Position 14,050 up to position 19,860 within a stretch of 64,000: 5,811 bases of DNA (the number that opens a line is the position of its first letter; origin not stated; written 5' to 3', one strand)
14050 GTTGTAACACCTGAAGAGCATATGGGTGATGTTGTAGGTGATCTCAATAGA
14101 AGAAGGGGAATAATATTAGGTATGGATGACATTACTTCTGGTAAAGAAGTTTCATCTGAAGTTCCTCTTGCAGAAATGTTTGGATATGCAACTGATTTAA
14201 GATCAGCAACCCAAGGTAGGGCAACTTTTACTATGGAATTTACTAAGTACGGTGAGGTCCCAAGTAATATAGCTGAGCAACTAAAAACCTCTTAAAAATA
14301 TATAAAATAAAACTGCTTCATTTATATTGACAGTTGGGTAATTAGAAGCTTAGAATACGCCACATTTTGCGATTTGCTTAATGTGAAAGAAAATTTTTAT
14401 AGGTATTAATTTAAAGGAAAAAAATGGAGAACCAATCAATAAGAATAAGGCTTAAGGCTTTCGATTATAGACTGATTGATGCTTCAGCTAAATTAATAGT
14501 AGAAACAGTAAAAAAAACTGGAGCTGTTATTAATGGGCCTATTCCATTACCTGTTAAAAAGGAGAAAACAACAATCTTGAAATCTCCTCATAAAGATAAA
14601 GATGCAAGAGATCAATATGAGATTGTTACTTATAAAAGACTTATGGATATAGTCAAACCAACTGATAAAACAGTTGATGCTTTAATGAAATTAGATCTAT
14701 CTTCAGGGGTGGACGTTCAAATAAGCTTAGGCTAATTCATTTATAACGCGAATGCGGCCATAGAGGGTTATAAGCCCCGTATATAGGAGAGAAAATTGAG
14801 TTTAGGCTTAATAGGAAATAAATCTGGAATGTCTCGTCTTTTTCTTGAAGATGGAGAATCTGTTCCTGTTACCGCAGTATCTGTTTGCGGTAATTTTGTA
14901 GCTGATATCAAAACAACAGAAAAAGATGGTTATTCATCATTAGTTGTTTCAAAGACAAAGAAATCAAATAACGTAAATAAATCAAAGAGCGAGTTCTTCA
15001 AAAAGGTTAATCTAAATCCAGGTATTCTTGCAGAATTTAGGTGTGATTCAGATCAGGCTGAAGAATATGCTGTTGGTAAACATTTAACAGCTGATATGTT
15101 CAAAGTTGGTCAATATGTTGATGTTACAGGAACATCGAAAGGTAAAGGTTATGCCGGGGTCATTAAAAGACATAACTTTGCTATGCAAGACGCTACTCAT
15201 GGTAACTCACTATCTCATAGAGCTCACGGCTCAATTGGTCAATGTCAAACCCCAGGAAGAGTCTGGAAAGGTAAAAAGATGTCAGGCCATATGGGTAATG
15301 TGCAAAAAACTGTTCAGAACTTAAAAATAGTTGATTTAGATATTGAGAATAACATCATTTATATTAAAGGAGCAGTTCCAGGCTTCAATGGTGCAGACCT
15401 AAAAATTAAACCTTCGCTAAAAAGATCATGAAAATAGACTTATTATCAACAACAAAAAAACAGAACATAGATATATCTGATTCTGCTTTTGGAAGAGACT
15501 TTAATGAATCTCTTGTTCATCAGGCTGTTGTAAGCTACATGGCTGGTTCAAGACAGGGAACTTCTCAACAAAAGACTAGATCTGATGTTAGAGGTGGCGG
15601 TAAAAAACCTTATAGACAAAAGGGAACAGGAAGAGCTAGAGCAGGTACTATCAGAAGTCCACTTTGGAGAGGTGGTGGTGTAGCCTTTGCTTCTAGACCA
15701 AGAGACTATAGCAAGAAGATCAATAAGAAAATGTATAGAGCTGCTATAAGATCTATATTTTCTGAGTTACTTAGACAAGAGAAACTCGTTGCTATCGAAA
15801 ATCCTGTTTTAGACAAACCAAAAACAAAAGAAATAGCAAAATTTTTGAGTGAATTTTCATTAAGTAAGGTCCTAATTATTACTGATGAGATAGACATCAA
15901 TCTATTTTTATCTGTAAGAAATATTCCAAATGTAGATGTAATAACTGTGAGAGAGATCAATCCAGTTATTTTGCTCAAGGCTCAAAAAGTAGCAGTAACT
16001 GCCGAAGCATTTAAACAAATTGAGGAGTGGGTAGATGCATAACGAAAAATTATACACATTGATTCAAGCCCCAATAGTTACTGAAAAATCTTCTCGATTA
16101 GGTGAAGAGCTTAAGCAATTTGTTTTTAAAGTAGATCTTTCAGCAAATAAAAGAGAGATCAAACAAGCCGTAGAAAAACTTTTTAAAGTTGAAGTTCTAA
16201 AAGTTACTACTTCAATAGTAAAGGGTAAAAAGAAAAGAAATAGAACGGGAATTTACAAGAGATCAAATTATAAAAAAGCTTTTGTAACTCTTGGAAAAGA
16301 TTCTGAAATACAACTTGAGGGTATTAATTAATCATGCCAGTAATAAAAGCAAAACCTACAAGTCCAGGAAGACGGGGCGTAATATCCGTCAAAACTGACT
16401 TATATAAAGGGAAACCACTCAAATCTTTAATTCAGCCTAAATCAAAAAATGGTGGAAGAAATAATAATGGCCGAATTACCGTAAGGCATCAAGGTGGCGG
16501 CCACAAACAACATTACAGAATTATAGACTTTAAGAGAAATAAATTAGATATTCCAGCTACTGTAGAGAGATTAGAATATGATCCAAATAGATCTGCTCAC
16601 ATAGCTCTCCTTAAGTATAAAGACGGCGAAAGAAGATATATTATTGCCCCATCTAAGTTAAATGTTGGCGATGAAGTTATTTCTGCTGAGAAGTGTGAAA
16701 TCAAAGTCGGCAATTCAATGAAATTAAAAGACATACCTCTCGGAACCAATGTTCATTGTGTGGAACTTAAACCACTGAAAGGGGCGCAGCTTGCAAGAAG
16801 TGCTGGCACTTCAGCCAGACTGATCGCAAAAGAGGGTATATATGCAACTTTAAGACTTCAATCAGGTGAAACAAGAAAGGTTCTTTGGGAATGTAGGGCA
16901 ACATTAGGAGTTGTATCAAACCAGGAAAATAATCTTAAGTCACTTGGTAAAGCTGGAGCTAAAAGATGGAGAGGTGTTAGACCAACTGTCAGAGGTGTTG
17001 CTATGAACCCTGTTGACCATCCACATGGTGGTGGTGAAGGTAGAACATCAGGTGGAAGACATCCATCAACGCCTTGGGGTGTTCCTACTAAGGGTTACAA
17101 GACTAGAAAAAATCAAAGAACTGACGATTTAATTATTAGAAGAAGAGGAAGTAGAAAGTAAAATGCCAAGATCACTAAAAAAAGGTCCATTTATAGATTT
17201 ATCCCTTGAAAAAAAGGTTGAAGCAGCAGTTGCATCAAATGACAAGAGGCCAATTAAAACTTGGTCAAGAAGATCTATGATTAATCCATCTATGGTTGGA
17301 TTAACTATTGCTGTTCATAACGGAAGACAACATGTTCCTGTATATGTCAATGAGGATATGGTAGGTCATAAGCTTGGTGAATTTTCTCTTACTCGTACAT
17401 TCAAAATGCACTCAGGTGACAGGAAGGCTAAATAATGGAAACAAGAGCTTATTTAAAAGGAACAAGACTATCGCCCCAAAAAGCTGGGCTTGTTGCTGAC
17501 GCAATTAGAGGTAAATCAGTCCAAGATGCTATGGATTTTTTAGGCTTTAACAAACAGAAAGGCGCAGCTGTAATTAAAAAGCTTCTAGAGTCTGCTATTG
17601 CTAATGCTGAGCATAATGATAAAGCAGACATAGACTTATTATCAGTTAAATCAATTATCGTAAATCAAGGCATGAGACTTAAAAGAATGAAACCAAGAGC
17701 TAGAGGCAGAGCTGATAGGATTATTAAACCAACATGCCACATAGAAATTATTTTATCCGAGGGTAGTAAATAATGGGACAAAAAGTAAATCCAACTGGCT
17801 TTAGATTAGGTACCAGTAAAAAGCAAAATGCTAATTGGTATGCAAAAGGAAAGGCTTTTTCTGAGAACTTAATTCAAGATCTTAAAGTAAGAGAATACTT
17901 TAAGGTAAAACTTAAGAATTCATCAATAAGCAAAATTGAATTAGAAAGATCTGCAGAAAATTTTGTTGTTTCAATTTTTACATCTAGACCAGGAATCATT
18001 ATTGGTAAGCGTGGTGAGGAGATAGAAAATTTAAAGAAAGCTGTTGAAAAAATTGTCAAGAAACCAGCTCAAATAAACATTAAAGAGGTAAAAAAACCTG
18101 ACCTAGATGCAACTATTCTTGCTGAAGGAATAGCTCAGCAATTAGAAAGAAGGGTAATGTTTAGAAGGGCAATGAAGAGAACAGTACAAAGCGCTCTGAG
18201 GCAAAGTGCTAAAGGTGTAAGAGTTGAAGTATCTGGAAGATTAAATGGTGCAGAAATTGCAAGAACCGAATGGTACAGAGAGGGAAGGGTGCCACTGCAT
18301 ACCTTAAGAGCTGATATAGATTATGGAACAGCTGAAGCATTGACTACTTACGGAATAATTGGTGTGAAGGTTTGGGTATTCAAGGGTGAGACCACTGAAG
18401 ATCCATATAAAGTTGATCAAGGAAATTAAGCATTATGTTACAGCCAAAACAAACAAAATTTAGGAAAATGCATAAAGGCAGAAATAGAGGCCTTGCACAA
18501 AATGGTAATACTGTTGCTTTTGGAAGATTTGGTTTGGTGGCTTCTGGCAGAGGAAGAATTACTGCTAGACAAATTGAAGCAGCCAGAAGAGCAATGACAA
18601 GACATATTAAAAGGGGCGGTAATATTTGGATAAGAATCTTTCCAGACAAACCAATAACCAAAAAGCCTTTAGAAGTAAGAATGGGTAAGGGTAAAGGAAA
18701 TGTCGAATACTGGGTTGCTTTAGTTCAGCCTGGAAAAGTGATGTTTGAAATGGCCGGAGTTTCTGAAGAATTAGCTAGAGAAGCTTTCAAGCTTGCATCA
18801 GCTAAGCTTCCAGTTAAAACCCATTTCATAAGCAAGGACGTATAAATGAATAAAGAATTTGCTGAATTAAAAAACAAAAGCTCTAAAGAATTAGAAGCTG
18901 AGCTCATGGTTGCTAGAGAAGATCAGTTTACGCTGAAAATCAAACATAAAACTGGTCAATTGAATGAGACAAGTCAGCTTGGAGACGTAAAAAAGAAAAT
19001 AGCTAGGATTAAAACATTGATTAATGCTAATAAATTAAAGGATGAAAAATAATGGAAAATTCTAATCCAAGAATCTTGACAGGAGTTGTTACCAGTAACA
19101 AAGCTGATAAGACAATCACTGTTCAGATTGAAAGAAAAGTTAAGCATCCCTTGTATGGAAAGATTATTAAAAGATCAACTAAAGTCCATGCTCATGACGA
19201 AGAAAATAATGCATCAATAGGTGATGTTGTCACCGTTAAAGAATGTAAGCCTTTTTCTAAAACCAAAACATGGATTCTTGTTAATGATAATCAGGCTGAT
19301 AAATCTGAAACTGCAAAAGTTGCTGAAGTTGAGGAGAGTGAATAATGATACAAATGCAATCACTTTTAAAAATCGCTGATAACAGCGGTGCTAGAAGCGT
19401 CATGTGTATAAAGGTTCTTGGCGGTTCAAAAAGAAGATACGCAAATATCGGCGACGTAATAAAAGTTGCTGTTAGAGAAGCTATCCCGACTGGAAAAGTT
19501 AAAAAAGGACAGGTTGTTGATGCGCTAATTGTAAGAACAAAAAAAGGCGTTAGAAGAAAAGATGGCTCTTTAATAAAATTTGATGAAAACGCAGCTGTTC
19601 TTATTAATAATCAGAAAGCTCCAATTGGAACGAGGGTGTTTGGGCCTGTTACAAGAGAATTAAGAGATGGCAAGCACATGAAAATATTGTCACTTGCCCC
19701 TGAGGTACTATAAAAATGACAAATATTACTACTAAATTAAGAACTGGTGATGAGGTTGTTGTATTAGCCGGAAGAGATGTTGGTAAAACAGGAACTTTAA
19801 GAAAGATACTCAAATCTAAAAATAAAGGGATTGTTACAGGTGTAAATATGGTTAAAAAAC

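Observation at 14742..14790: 23S rRNA H18-H20 mimic between rpsJ and rplC: candidate uL4/uL24 autoregulatory operator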

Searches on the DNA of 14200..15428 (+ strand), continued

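Call 62: search_with_rna_model(model_id=R2, sources=[L228, L204, L227, L221, L189, L053, L063, L004, L019, L036, L052, L383, L346, L344, L302], max_evalue=10, show_alignments=2)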
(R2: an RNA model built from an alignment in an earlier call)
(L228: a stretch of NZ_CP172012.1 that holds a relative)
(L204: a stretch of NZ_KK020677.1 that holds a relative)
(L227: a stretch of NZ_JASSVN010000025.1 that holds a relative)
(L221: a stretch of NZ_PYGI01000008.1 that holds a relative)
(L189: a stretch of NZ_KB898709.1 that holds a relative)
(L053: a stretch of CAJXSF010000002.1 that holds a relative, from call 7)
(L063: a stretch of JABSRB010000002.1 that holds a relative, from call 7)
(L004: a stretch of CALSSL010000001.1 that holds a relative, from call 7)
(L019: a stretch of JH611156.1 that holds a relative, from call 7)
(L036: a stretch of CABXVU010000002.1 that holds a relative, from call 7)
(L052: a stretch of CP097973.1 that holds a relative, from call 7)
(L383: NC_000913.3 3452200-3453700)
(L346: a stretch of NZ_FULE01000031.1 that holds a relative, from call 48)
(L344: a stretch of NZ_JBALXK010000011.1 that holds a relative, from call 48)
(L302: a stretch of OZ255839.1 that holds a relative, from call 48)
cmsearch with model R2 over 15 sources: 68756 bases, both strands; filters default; matches with E-value up to 10: 13.
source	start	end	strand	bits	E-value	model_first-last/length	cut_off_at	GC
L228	1231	1279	-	55.1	5.6e-15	1-49/49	no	0.59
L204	1691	1739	+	55.1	5.6e-15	1-49/49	no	0.59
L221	4517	4566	-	53.3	2.2e-14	1-49/49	no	0.56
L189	4874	4922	-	49.9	2.6e-13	1-49/49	no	0.59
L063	1430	1479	+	43.8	2.4e-11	1-49/49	no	0.62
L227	5345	5387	+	39.1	7.8e-10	1-49/49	no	0.53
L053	1443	1485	+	33.7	4.1e-08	1-49/49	no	0.53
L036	1446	1488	+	26.2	1e-05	1-49/49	no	0.47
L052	1448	1488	+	25.8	1.4e-05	1-49/49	no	0.44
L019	1446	1489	+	25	2.6e-05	1-49/49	no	0.48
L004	1447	1490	+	24.3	4.3e-05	1-49/49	no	0.45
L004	1519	1587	+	11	0.77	1-49/49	no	0.43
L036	1633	1691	-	8.9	3.6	1-49/49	no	0.32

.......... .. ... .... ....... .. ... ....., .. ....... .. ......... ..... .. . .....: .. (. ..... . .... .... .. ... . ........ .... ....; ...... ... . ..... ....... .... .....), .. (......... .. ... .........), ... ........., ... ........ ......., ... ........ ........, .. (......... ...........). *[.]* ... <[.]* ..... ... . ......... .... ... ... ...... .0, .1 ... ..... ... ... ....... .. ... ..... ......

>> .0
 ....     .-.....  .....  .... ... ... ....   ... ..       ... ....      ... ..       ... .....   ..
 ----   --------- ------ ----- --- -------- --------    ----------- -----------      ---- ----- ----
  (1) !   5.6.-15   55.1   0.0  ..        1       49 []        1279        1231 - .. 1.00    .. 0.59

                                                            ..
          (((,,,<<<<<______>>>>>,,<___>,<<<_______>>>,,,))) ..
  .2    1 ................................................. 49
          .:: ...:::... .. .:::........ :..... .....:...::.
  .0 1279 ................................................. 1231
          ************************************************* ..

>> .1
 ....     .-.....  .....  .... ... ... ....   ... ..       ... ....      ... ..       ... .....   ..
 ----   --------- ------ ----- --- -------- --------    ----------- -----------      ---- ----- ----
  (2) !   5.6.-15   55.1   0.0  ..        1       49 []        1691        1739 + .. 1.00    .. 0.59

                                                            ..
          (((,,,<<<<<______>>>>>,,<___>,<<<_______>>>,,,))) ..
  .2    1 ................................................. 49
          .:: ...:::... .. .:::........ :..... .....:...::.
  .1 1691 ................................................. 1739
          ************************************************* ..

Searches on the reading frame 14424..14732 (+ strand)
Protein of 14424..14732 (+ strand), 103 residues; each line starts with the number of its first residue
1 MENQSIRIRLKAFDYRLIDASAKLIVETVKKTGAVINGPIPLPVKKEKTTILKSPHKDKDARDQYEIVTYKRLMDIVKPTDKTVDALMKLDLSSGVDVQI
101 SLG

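Call 53: search_protein_families(library=pfam, proteins=[window:14424-14732:+])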
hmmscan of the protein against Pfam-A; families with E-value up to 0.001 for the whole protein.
window:14424-14732:+ (103 aa): 1 family
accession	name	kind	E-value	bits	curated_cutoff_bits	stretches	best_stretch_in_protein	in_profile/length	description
PF00338.27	Ribosomal_S10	-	1.1e-31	109.4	21.2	1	7-100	1-97/98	Ribosomal protein S10p/S20e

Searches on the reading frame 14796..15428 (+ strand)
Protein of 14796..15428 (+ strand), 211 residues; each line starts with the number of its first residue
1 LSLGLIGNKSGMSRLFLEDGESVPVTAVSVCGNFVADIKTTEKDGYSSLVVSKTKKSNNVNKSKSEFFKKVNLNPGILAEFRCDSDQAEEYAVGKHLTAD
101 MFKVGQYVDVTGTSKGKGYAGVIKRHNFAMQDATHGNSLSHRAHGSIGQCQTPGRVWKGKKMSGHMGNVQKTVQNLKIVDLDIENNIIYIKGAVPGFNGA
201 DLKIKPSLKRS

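Call 7: find_related_loci(query=window:14796-15428:+, collection=genome_contigs, flank=1500)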
Query window:14796-15428:+ (211 aa) in genome_contigs; peptide patterns used: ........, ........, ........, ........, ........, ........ (x = any residue, [..] = any of these).
600 stretches matched a pattern (row limit reached: there are more); 541 encode a relative of the query (tblastn E <= 1e-3); the best 80 are kept; 80 distinct loci.
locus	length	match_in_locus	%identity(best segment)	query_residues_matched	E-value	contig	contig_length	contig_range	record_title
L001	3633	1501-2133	92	1-211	1e-134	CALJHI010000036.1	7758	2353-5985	MAG: uncultured SAR86 cluster bacterium isolate S2_Bin_METABAT__269_1 genome assembly, contig: c_000001202890, whole gen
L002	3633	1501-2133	88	1-211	4e-130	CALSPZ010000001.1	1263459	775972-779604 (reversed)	MAG: uncultured SAR86 cluster bacterium isolate C_MB12 genome assembly, contig: contig_3776_C_MB12, whole genome shotgun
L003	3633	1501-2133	86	1-211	3e-127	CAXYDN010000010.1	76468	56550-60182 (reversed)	MAG: uncultured SAR86 cluster bacterium isolate FRAM_RAS_F4_10_1920_2-MAG_18 genome assembly, contig: FRAM_RAS_F4_10_192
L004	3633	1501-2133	86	1-211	1e-127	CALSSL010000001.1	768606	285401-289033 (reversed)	MAG: uncultured SAR86 cluster bacterium isolate P_MB137_1 genome assembly, contig: contig_10071_P_MB137, whole genome sh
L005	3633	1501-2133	86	1-211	4e-127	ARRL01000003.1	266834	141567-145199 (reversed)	Gamma proteobacterium SCGC AAA168-P09 AAA168P9DRAFT_NODE-unique_3_len_266834.3_C, whole genome shotgun sequence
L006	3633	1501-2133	84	1-211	5e-126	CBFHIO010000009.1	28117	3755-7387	MAG: Gammaproteobacteria bacterium isolate AGTU_284_bin_30_indper genome assembly, contig: AGTU_284_bin_30_indper_c9, wh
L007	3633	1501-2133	85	1-211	2e-125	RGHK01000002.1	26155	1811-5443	MAG: Proteobacteria bacterium isolate WB7_3xC_029 contig_100_1, whole genome shotgun sequence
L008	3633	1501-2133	85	1-211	8e-126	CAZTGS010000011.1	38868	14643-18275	MAG TPA_asm: uncultured Gammaproteobacteria bacterium isolate binchicken_co317_93 genome assembly, contig: NODE_1060_len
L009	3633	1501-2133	82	1-211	2e-124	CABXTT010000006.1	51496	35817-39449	MAG: uncultured SAR86 cluster bacterium isolate AG-325-C22 genome assembly, contig: AG-325-C22_NODE_6, whole genome shot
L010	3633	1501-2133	82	1-211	2e-122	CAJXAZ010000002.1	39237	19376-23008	MAG TPA_asm: uncultured Gammaproteobacteria bacterium isolate ERR599090_bin.2_MetaBAT_v2.12.1_MAG genome assembly, conti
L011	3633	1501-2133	82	1-211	1e-122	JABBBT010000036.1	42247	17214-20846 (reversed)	MAG: SAR86 cluster bacterium isolate HE327_NSB094 NODE_1184_length_42247_cov_110.894838, whole genome shotgun sequence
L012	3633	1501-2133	83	1-211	5e-122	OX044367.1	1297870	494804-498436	MAG: uncultured SAR86 cluster bacterium isolate A_MB256 genome assembly, chromosome: A_MB256_contig-1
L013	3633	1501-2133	81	1-211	2e-121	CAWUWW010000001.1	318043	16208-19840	MAG: uncultured SAR86 cluster bacterium isolate HER22_SIP_1000_bin_47 genome assembly, contig: HER22_SP_1000_bin_47-read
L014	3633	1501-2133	85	1-211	2e-120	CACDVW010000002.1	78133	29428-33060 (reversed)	uncultured SAR86 cluster bacterium isolate AG-390-F09 genome assembly, contig: AG-390-F09_NODE_2, whole genome shotgun s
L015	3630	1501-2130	81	1-210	1e-120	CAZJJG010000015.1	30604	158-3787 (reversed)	MAG TPA_asm: uncultured Gammaproteobacteria bacterium isolate binchicken_co317_279 genome assembly, contig: NODE_1645_le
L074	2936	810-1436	56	1-209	1e-77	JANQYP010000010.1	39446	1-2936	MAG: Pseudomonadales bacterium isolate MAG_142 P22051_106_S28_metaspades_1298_39446_cov_12, whole genome shotgun sequenc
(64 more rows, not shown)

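Call 48: find_related_loci(query=L074:810-1436:+, collection=genome_contigs, flank=600)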
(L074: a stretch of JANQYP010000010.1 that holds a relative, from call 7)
Query L074:810-1436:+ (209 aa) in genome_contigs; peptide patterns used: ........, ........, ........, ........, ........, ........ (x = any residue, [..] = any of these).
600 stretches matched a pattern (row limit reached: there are more); 596 encode a relative of the query (tblastn E <= 1e-3); the best 80 are kept; 80 distinct loci.
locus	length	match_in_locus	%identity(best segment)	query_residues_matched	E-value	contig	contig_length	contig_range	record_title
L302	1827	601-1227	79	1-209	1e-113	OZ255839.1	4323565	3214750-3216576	MAG: Candidatus Azotimanducaceae bacterium isolate e4f93a98-9056-431b-a72e-ec3cbfc2d9fa genome assembly, chromosome: 1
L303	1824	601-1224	78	1-209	3e-109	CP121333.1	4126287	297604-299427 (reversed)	MAG: OM182 bacterium isolate NCC532_bact_4768 chromosome, complete genome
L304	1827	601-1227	74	1-209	6e-105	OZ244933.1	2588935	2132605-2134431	MAG: Pseudomonadales bacterium isolate 77a4ca2e-b90c-439b-a578-9e04fd5ea80f genome assembly, chromosome: 1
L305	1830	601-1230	74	1-209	1e-103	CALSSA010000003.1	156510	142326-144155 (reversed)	MAG: uncultured Pseudomonadales bacterium isolate AK_MB88_1 genome assembly, contig: contig_16473_AK_MB88, whole genome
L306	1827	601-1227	72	1-209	3e-103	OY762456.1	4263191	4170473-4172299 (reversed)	MAG: Pseudomonadales bacterium isolate 55de8a68-c5b3-443f-b747-9f40e672fbd7 genome assembly, chromosome: 1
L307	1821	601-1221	73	1-209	2e-102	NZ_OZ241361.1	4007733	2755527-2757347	MAG: Bacterioplanoides sp. isolate a8483998-2d78-4028-8a03-01e39642ae96 chromosome 1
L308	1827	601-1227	73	1-209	6e-102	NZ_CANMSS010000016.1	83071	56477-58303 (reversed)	Uncultured Pseudoteredinibacter sp. isolate 208.fasta NODE_16, whole genome shotgun sequence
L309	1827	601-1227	71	1-209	1e-101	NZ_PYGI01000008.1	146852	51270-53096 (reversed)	Marinobacterium halophilum strain DSM 17586 Ga0181045_108, whole genome shotgun sequence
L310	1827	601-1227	72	1-209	5e-101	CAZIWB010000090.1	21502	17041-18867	MAG TPA_asm: uncultured Cellvibrionaceae bacterium isolate SRP193066_co1_141 genome assembly, contig: NODE_2436_length_2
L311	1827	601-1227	70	1-209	3e-101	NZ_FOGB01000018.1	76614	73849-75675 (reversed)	Amphritea atlantica strain DSM 18887, whole genome shotgun sequence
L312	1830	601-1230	72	1-209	1e-100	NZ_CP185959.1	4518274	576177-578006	Microbulbifer sp. MCCC 1A16149 chromosome, complete genome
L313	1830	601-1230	71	1-209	2e-100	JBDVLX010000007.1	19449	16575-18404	MAG: Marinomonas sp. isolate CB.49.F.A1_179_17 CB_49_F_A1_179_17_000000000007, whole genome shotgun sequence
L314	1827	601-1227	72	1-209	3e-100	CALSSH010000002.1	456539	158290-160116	MAG: uncultured Pseudomonadales bacterium isolate V_MB144 genome assembly, contig: contig_20707_V_MB144, whole genome sh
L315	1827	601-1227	72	1-209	6e-100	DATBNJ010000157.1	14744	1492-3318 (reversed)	MAG TPA_asm: Marinagarivorans sp. isolate SMAG_U4021 k141_164250, whole genome shotgun sequence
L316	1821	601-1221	70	1-209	2e-101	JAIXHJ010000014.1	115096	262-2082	MAG: Pseudomonadota bacterium isolate bin02 ROSE_m_32_bin2_000052, whole genome shotgun sequence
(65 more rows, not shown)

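Call 53: search_protein_families(library=pfam, proteins=[window:14796-15428:+])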
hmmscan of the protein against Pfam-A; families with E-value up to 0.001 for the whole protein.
window:14796-15428:+ (211 aa): 1 family
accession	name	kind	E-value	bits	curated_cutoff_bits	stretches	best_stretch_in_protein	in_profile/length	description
PF00297.29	Ribosomal_L3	-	1.6e-21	77.2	22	1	37-181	149-288/369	Ribosomal protein L3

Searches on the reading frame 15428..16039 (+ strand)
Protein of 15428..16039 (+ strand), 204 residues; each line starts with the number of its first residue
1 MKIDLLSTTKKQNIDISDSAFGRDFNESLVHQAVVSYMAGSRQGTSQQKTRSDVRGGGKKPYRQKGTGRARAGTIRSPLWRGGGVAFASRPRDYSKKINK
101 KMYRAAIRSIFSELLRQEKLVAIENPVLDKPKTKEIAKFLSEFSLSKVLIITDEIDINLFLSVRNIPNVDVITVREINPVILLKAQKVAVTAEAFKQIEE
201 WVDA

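Call 53: search_protein_families(library=pfam, proteins=[window:15428-16039:+])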
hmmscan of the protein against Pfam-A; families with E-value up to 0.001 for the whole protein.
window:15428-16039:+ (204 aa): 1 family
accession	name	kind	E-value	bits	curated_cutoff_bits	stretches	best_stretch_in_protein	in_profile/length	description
PF00573.27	Ribosomal_L4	-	2e-72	243.3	25.8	1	14-200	1-189/190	Ribosomal protein L4/L1 family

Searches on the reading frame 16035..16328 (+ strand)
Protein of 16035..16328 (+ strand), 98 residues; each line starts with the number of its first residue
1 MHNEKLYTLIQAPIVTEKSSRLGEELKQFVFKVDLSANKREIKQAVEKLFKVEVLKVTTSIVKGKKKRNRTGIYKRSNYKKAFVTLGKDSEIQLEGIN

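Call 53: search_protein_families(library=pfam, proteins=[window:16035-16328:+])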
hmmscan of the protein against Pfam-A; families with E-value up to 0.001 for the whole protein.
window:16035-16328:+ (98 aa): 1 family
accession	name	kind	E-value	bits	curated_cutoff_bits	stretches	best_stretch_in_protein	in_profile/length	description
PF00276.25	Ribosomal_L23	-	2.6e-29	101.9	30.8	1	9-93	2-85/86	Ribosomal protein L23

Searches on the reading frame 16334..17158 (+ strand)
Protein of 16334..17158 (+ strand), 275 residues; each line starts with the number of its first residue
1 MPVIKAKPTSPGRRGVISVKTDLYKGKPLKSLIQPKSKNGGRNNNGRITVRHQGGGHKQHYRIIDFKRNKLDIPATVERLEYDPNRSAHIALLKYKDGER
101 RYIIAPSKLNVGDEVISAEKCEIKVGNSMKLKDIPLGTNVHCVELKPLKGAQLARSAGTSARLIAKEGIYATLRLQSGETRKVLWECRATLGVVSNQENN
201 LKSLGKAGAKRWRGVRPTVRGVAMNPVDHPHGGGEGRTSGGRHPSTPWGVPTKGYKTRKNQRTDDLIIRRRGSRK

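Call 53: search_protein_families(library=pfam, proteins=[window:16334-17158:+])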
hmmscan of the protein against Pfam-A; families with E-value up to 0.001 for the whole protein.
window:16334-17158:+ (275 aa): 2 families
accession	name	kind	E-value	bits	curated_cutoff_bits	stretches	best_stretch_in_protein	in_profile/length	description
PF03947.24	Ribosomal_L2_C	-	1.2e-55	187.3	33.7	1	124-249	1-126/126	Ribosomal Proteins L2, C-terminal domain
PF00181.30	Ribosomal_L2_N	-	6.4e-40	135.5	23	1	41-117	1-77/77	Ribosomal Proteins L2, RNA binding N-terminal domain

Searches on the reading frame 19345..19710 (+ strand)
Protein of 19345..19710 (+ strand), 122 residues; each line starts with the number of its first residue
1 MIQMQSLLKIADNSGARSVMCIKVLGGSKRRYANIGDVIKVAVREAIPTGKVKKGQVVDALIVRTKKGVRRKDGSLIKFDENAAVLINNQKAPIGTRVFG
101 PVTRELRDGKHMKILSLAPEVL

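Call 53: search_protein_families(library=pfam, proteins=[window:19345-19710:+])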
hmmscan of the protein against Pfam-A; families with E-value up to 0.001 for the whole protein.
window:19345-19710:+ (122 aa): 1 family
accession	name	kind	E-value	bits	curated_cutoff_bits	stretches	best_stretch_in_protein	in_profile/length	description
PF00238.24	Ribosomal_L14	-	5.7e-54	181.7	23.6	1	1-122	1-122/122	Ribosomal protein L14p/L23e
